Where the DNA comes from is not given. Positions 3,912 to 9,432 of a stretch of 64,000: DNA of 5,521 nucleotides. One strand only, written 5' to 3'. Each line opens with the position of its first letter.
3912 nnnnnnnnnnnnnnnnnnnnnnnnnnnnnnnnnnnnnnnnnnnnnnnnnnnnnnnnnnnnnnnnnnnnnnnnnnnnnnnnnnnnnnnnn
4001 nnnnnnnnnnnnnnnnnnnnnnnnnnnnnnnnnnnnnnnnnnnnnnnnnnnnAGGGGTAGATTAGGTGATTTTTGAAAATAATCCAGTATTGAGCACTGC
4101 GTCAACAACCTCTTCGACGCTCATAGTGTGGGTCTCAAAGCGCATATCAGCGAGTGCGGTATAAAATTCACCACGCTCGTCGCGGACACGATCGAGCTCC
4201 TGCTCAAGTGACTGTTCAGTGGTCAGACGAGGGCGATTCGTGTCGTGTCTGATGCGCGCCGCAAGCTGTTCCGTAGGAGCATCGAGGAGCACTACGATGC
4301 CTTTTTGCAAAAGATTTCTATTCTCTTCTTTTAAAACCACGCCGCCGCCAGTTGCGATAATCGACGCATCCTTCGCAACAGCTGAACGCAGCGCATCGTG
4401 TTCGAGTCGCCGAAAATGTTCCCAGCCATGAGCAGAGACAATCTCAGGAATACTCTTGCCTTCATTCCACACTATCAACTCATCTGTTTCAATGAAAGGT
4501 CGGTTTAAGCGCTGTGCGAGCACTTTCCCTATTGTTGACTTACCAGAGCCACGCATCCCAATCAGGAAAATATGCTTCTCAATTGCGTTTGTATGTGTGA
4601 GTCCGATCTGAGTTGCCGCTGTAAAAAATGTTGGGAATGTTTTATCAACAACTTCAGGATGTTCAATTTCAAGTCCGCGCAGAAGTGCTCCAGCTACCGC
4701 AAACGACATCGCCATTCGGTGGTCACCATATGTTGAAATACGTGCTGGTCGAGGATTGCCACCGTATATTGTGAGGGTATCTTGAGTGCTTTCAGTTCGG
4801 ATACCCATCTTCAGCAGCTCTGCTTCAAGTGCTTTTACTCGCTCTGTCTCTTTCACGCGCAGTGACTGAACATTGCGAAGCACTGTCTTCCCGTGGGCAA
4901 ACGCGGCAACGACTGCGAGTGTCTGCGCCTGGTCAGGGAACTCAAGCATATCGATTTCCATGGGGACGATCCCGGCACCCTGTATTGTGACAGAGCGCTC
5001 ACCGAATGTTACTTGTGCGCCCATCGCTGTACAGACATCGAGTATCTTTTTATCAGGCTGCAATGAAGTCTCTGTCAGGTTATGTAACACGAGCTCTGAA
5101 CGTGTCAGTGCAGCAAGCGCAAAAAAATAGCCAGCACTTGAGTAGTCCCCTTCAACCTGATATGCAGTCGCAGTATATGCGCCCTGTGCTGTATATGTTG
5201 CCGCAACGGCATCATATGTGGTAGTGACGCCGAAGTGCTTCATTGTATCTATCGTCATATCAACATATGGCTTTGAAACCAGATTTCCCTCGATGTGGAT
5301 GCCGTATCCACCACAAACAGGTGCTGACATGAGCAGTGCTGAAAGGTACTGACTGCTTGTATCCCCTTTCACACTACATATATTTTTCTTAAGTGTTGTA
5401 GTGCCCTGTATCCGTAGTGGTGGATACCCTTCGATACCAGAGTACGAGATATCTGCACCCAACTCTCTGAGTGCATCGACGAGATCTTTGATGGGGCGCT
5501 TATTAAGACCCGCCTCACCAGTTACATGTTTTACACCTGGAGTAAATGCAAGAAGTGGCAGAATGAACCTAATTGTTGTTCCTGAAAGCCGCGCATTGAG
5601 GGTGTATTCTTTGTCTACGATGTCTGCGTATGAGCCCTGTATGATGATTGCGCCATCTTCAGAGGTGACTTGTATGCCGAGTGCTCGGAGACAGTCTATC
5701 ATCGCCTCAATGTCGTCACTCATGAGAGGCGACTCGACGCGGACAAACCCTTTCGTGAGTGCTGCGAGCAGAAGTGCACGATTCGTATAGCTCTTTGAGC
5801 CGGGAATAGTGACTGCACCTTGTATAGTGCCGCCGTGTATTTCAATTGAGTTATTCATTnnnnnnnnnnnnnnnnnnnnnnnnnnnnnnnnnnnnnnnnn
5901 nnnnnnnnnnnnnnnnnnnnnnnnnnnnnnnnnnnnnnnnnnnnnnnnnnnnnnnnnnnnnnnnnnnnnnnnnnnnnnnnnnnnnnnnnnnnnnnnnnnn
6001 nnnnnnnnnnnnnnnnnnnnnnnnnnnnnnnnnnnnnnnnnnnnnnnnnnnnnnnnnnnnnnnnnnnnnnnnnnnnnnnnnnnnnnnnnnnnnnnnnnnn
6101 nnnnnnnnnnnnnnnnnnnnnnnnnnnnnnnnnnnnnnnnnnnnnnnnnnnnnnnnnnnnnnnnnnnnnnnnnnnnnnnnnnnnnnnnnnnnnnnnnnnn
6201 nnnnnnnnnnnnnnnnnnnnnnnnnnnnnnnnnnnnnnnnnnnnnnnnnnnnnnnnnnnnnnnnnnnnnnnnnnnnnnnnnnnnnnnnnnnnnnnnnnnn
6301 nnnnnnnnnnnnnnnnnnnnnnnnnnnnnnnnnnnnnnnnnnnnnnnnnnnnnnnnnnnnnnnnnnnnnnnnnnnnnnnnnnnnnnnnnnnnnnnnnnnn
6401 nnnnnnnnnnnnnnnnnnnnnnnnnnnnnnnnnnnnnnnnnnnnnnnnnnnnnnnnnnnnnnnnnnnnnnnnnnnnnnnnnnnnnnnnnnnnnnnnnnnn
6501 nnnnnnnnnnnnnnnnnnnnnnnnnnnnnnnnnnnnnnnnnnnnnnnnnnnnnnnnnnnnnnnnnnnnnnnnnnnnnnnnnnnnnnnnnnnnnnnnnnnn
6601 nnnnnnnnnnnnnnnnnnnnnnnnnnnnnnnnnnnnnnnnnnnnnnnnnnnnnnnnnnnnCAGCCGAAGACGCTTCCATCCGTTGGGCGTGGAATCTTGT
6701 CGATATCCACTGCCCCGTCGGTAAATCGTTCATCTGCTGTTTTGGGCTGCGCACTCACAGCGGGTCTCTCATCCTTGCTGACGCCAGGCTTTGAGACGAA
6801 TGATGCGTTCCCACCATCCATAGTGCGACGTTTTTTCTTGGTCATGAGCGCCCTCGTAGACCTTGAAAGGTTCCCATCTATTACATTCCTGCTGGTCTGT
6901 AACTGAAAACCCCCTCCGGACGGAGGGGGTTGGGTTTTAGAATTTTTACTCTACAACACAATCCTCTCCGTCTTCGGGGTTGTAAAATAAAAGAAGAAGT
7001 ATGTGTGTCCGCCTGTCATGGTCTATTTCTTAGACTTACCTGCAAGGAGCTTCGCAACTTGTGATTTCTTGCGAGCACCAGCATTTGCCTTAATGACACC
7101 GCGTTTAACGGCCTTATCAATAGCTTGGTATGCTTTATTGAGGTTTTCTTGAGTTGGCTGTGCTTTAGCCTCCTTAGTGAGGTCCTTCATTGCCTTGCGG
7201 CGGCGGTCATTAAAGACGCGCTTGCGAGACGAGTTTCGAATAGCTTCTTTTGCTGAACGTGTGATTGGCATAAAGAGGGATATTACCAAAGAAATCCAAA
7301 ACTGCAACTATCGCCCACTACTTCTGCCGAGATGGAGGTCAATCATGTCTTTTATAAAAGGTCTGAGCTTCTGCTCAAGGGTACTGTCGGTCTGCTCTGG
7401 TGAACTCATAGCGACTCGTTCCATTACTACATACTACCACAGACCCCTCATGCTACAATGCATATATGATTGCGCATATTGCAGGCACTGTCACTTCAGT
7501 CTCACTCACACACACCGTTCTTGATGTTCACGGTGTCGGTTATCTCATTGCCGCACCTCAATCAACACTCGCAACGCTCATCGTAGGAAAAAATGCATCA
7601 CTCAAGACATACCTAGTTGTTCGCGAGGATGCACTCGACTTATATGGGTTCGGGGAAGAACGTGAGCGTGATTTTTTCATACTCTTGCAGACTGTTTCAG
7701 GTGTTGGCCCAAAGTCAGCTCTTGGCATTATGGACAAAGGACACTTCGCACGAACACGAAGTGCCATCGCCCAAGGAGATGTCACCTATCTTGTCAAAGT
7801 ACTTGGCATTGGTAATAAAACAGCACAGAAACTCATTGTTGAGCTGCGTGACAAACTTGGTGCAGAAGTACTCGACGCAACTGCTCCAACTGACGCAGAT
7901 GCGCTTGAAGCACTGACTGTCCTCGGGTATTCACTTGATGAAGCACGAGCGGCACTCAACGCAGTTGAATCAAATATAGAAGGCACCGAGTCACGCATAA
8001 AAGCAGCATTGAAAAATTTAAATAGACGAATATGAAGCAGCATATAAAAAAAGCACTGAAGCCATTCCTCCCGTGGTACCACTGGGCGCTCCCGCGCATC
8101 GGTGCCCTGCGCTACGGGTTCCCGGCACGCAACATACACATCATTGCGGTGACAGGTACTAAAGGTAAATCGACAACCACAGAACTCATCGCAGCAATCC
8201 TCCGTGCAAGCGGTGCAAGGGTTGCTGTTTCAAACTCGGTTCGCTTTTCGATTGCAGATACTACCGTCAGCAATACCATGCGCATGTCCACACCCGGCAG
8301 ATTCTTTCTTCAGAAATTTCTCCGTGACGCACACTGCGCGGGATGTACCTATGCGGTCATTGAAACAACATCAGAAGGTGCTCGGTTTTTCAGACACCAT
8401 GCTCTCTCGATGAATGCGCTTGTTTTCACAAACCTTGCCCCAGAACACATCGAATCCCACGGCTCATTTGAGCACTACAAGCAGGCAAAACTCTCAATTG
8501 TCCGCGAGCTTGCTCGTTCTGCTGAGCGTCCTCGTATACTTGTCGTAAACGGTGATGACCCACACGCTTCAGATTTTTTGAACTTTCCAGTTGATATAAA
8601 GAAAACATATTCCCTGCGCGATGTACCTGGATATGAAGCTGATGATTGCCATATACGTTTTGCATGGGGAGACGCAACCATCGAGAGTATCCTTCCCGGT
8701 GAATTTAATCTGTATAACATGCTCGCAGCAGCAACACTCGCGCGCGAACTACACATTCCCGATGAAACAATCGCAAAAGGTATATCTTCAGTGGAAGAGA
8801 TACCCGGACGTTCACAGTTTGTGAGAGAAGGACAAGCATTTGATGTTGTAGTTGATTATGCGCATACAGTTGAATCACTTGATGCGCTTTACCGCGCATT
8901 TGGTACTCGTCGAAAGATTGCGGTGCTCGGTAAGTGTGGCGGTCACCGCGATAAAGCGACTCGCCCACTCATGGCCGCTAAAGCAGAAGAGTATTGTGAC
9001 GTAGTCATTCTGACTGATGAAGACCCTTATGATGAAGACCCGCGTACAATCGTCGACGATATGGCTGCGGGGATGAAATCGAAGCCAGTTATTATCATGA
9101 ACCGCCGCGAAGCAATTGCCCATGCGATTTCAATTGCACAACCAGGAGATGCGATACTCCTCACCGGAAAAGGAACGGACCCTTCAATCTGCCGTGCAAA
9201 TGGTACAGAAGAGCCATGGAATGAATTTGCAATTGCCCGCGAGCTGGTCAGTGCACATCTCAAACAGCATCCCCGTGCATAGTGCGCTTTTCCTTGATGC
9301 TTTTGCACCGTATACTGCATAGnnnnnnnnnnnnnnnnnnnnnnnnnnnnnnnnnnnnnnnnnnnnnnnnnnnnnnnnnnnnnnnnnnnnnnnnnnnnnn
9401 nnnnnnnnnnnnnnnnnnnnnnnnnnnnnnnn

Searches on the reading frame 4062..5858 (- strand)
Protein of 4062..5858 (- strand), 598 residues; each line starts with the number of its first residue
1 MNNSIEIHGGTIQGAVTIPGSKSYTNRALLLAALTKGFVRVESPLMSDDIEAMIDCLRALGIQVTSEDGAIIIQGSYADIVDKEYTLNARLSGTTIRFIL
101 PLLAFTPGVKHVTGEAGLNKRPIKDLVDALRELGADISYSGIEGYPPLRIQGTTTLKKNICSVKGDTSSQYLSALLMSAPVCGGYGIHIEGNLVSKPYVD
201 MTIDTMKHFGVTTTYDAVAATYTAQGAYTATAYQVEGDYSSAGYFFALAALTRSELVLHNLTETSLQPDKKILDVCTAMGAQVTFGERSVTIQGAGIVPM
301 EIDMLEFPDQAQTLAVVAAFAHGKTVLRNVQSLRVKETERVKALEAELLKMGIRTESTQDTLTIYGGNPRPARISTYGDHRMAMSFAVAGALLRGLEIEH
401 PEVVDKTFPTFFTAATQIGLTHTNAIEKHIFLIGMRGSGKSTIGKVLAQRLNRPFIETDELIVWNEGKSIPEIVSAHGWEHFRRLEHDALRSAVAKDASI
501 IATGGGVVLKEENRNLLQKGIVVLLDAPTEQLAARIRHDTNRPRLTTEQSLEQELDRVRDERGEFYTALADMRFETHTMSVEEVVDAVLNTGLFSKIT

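Call 6: search_protein_families(library=pfam, proteins=[window:4062-5858:-], max_evalue=0.01)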
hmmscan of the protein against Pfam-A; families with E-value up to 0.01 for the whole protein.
window:4062-5858:- (598 aa): 12 families
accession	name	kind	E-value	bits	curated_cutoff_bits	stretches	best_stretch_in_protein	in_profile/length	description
PF00275.25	EPSP_synthase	-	2.6e-110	369.4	22.8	1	10-412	5-414/417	EPSP synthase (3-phosphoshikimate 1-carboxyvinyltransferase)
PF01202.28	SKI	-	2.4e-46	158.2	22.1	1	436-590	1-156/159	Shikimate kinase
PF13238.12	AAA_18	-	1.3e-06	29.3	29.4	1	430-550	1-122/128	AAA domain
PF02224.24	Cytidylate_kin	-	0.00069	19.8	26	0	434-460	5-31/211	Cytidylate kinase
PF13189.12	Cytidylate_kin2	-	0.00079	20.1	28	0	435-459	7-31/176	Cytidylate kinase-like family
PF13207.12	AAA_17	-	0.00092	19.9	27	1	434-544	2-127/136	AAA domain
PF13671.12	AAA_33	-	0.0013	19.5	27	1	430-505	2-78/143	AAA domain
PF24389.1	ORC-CDC6-like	-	0.0029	16.8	27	1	427-447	32-52/571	ORC-CDC6-like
PF01935.23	DUF87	-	0.0032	18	23.2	1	416-453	12-49/220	Helicase HerA, central domain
PF00004.35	AAA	-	0.0061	17.4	21.2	0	431-460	2-31/131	ATPase family associated with various cellular activities (AAA)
PF13173.12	AAA_14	-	0.0065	16.9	27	0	428-452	3-27/129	AAA domain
PF13191.12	AAA_16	-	0.0086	17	32.6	0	428-481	25-77/167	AAA ATPase domain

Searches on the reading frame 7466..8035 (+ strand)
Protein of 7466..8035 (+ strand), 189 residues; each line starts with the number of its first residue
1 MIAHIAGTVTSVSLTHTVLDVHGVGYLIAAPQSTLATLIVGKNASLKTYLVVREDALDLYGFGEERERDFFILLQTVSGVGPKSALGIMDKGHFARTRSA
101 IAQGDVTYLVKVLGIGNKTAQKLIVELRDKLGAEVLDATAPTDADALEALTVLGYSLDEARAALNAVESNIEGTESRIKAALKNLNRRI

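Call 6: search_protein_families(library=pfam, proteins=[window:7466-8035:+], max_evalue=0.01)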
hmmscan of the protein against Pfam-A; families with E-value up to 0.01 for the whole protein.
window:7466-8035:+ (189 aa): 7 families
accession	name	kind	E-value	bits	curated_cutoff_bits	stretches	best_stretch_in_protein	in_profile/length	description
PF01330.27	RuvA_N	-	5.5e-20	71.7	23.6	1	1-61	1-61/61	RuvA N terminal domain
PF14520.12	HHH_5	-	3.4e-15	56.7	27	1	71-129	1-57/57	Helix-hairpin-helix domain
PF07499.19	RuvA_C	-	1e-08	36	24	1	144-185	4-46/47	RuvA, C-terminal domain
PF10391.15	DNA_pol_lambd_f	-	0.00028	21.1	29.8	0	108-124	2-18/51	Fingers domain of DNA polymerase lambda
PF21176.3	RecR_HhH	-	0.0012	19.1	27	0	114-127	13-26/45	RecR, helix-hairpin-helix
PF12836.13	HHH_3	-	0.0025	18.3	27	0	106-132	13-38/65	Helix-hairpin-helix motif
PF00633.29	HHH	-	0.0038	17.5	24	0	74-85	13-24/30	Helix-hairpin-helix motif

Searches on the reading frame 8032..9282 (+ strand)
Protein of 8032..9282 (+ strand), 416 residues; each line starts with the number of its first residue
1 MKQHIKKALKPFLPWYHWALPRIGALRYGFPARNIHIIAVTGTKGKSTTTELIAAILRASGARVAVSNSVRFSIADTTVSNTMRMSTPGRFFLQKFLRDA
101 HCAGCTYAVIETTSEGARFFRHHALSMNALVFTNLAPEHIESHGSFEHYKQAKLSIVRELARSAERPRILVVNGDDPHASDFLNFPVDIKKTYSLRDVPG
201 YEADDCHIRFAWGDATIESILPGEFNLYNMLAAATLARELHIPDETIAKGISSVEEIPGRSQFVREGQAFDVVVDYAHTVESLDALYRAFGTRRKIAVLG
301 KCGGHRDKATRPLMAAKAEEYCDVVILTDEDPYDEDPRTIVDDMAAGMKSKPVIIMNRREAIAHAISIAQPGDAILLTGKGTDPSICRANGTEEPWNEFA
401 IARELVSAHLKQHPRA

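Call 6: search_protein_families(library=pfam, proteins=[window:8032-9282:+], max_evalue=0.01)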
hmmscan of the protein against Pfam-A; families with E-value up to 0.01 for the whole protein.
window:8032-9282:+ (416 aa): 2 families
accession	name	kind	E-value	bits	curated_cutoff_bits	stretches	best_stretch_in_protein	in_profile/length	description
PF08245.18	Mur_ligase_M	-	1.4e-32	113.7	24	1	40-236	1-199/200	Mur ligase middle domain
PF02875.26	Mur_ligase_C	-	2.5e-26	93.4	28.4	1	259-381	1-127/127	Mur ligase, glutamate ligase domain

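Call 94: search_protein_families(library=ncbifam, proteins=[window:8032-9282:+], max_evalue=0.00001)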
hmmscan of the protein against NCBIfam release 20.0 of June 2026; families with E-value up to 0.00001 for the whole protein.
window:8032-9282:+ (416 aa): 28 families (the best 25 are shown)
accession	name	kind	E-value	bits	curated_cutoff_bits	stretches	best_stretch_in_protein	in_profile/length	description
TIGR01085.1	murE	subfamily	2.8e-87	293.6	257.3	1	26-405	76-470/472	UDP-N-acetylmuramyl-tripeptide synthetase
NF001126.0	PRK00139.1-4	equivalog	1.1e-85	288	373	1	21-406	90-482/486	UDP-N-acetylmuramoyl-L-alanyl-D-glutamate--2,6-diaminopimelate ligase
NF008896.0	PRK11929.1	equivalog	1e-73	248.7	1023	1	23-384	100-477/965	bifunctional UDP-N-acetylmuramoyl-L-alanyl-D-glutamate--2,6-diaminopimelate ligase MurE/UDP-N-acetylmuramoyl-tripeptide--D-alanyl-D-alanine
NF001124.0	PRK00139.1-2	equivalog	1.1e-71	242.2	476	1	20-411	96-497/500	UDP-N-acetylmuramoyl-L-alanyl-D-glutamate--2,6-diaminopimelate ligase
NF001123.0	PRK00139.1-1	equivalog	1.3e-62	212.1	586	1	20-383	92-467/493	UDP-N-acetylmuramoyl-L-alanyl-D-glutamate--2,6-diaminopimelate ligase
NF010628.0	PRK14022.1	equivalog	6.5e-54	183.4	536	1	28-384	104-459/483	UDP-N-acetylmuramoyl-L-alanyl-D-glutamate--L-lysine ligase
NF001130.0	PRK00139.2-4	equivalog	1.8e-41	142.5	715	2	216-407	316-512/516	UDP-N-acetylmuramoyl-L-alanyl-D-glutamate--2,6-diaminopimelate ligase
NF001129.0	PRK00139.2-3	equivalog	3.4e-35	121.5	762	1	23-386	106-495/517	UDP-N-acetylmuramoyl-L-alanyl-D-glutamate--2,6-diaminopimelate ligase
NF001127.0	PRK00139.2-1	equivalog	2.3e-34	119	997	2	213-407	315-512/520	UDP-N-acetylmuramoyl-L-alanyl-D-glutamate--2,6-diaminopimelate ligase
TIGR02068.2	cya_phycin_syn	equivalog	5.9e-26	90.7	850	2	224-379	682-848/862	cyanophycin synthetase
NF001131.0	PRK00139.2-5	equivalog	6.2e-26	91.3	1000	1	20-385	94-462/483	UDP-N-acetylmuramoyl-L-alanyl-D-glutamate--2,6-diaminopimelate ligase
TIGR01087.1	murD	equivalog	1.7e-22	80.2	211.95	2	106-377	153-415/441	UDP-N-acetylmuramoyl-L-alanine--D-glutamate ligase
NF010623.0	PRK14016.1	subfamily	1.9e-22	79.3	877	2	224-380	684-851/871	cyanophycin synthetase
NF053645.1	pMurC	equivalog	8.6e-22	77.5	560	1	209-286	303-381/492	pseudomurein biosynthesis peptide ligase pMurC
TIGR01082.1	murC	equivalog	9.4e-22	77.7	335.1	1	98-382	142-440/449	UDP-N-acetylmuramate--L-alanine ligase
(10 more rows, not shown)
